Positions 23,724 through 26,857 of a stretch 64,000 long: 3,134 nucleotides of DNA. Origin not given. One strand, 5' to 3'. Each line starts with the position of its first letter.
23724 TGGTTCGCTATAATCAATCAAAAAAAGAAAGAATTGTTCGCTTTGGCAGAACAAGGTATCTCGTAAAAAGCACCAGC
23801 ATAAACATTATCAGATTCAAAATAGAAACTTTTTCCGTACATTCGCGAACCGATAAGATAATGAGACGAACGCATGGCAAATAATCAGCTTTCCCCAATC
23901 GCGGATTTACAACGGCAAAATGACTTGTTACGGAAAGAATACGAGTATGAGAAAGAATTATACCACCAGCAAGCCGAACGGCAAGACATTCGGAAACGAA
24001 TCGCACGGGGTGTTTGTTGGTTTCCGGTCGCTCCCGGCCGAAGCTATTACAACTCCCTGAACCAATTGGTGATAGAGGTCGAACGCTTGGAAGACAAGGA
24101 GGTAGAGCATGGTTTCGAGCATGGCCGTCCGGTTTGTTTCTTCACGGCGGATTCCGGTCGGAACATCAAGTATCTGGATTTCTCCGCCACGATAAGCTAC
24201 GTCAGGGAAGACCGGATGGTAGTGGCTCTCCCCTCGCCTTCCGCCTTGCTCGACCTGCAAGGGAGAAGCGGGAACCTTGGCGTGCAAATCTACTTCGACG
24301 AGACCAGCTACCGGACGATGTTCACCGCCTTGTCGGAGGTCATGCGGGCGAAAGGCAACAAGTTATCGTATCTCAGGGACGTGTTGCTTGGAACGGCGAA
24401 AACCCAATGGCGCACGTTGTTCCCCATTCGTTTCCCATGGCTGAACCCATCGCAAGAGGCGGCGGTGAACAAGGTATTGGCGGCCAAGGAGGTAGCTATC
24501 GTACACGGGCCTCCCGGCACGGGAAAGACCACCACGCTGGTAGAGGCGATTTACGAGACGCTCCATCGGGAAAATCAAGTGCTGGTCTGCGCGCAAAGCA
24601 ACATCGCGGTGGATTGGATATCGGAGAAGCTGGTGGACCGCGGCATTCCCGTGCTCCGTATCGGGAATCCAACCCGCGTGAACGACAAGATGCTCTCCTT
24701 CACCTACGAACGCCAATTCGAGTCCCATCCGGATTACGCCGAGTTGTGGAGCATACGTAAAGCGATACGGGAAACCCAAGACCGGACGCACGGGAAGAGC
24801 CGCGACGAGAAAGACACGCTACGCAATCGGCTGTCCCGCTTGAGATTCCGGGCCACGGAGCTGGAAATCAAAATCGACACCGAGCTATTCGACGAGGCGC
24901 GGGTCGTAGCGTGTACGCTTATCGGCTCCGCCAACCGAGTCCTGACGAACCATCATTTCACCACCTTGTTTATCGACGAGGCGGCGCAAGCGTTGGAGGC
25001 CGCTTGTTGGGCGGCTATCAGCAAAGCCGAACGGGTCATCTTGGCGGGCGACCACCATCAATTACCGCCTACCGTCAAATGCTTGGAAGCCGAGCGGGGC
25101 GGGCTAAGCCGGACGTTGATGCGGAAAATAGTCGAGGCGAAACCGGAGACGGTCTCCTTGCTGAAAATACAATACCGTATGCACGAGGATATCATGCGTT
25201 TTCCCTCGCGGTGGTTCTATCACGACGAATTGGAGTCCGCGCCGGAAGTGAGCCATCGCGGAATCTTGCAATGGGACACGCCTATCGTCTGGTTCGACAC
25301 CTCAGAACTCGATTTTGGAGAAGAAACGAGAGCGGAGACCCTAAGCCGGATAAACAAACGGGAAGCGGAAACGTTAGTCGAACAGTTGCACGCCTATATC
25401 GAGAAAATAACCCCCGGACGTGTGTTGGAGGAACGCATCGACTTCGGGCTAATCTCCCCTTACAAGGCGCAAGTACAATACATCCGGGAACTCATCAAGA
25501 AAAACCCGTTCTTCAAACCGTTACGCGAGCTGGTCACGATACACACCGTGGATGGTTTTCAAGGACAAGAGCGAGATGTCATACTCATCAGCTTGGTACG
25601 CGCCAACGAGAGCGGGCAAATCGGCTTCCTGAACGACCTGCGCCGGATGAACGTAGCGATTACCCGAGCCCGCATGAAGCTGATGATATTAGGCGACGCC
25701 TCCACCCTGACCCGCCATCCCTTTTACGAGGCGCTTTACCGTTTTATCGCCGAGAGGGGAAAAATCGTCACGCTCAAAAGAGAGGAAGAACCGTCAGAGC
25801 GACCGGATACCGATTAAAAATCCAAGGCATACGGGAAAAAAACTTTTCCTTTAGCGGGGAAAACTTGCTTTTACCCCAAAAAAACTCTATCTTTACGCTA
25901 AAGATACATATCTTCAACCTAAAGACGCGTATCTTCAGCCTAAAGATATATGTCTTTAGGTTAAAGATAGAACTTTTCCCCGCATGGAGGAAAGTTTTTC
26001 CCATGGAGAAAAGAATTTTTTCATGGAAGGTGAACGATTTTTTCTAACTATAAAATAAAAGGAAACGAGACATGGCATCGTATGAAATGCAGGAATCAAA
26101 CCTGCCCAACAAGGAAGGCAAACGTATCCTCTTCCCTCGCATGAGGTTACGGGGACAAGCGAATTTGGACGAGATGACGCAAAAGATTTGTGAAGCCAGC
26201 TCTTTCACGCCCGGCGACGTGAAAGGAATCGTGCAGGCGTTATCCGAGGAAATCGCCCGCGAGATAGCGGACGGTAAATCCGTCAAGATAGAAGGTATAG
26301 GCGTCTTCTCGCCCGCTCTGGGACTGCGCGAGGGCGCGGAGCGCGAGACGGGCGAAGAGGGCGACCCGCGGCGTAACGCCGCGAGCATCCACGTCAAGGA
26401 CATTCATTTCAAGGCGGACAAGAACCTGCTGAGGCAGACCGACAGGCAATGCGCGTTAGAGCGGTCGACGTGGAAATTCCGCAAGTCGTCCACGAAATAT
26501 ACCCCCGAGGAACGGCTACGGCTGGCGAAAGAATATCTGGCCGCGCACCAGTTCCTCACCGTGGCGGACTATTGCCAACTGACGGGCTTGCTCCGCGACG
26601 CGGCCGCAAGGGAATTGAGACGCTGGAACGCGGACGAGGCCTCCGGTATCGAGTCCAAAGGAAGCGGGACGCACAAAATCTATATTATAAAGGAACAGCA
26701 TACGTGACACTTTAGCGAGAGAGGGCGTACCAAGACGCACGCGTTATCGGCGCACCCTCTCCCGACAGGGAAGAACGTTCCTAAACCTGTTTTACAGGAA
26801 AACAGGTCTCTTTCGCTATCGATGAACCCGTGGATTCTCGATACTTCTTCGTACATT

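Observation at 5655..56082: Dispersed intergenic element built on a 21-bp lattice: six copies of a fixed 86-bp four-palindrome core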

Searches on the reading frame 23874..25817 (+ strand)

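Call 11: search_protein_families(library=pfam, proteins=[window:23874-25817:+])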
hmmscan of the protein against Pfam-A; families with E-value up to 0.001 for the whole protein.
window:23874-25817:+ (647 aa): 13 families
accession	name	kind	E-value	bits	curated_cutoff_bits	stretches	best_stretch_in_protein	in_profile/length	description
PF13087.12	AAA_12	-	2.3e-56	190.9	27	1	411-609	1-194/195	AAA domain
PF13086.12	AAA_11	-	1.6e-54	185.8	27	1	190-402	2-255/257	AAA domain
PF13604.12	AAA_30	-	1.7e-14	54.5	27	1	190-252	2-65/191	AAA domain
PF13245.12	AAA_19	-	2.1e-11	44.6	25.1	1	194-400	1-132/134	AAA domain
PF01443.25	Viral_helicase1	-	8.1e-09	36.1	21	0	356-399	53-99/228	Viral superfamily 1 RNA helicase core domain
PF00580.27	UvrD-helicase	-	3.9e-05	23.9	23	1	190-277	1-68/271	UvrD/REP helicase N-terminal domain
PF25199.1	nSTAND_NTPase5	-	0.00011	22.5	34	1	200-246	36-83/145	Novel STAND NTPase 5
PF20720.3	nSTAND3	-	0.00011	22.4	27.2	1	198-244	10-56/155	Novel STAND NTPase 3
PF04851.21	ResIII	-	0.00022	21.6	22.5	1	190-244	4-64/164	Type III restriction enzyme, res subunit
PF13191.12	AAA_16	-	0.00027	21.9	32.6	0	200-238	18-57/167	AAA ATPase domain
PF13481.12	AAA_25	-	0.00045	20.3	27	0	187-230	15-58/195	AAA domain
PF00270.35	DEAD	-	0.00051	20.3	26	0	191-240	1-52/167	DEAD/DEAH box helicase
PF13401.12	AAA_22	-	0.00098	19.9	27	0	205-240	5-41/130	AAA domain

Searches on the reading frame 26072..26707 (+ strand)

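Call 11: search_protein_families(library=pfam, proteins=[window:26072-26707:+])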
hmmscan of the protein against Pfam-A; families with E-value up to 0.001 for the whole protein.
window:26072-26707:+ (211 aa): 3 families
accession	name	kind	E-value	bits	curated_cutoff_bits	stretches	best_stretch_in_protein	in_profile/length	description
PF18291.6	HU-HIG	-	1.5e-20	73.9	26.2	1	2-131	3-125/125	HU domain fused to wHTH, Ig, or Glycine-rich motif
PF00216.26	Bac_DNA_binding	-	2.8e-07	31.1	22.4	1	33-95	4-67/90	Bacterial DNA-binding protein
PF14908.11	HU-CCDC81_euk_1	-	0.0009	19.7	26.1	0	36-108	8-57/89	CCDC81 eukaryotic HU domain 1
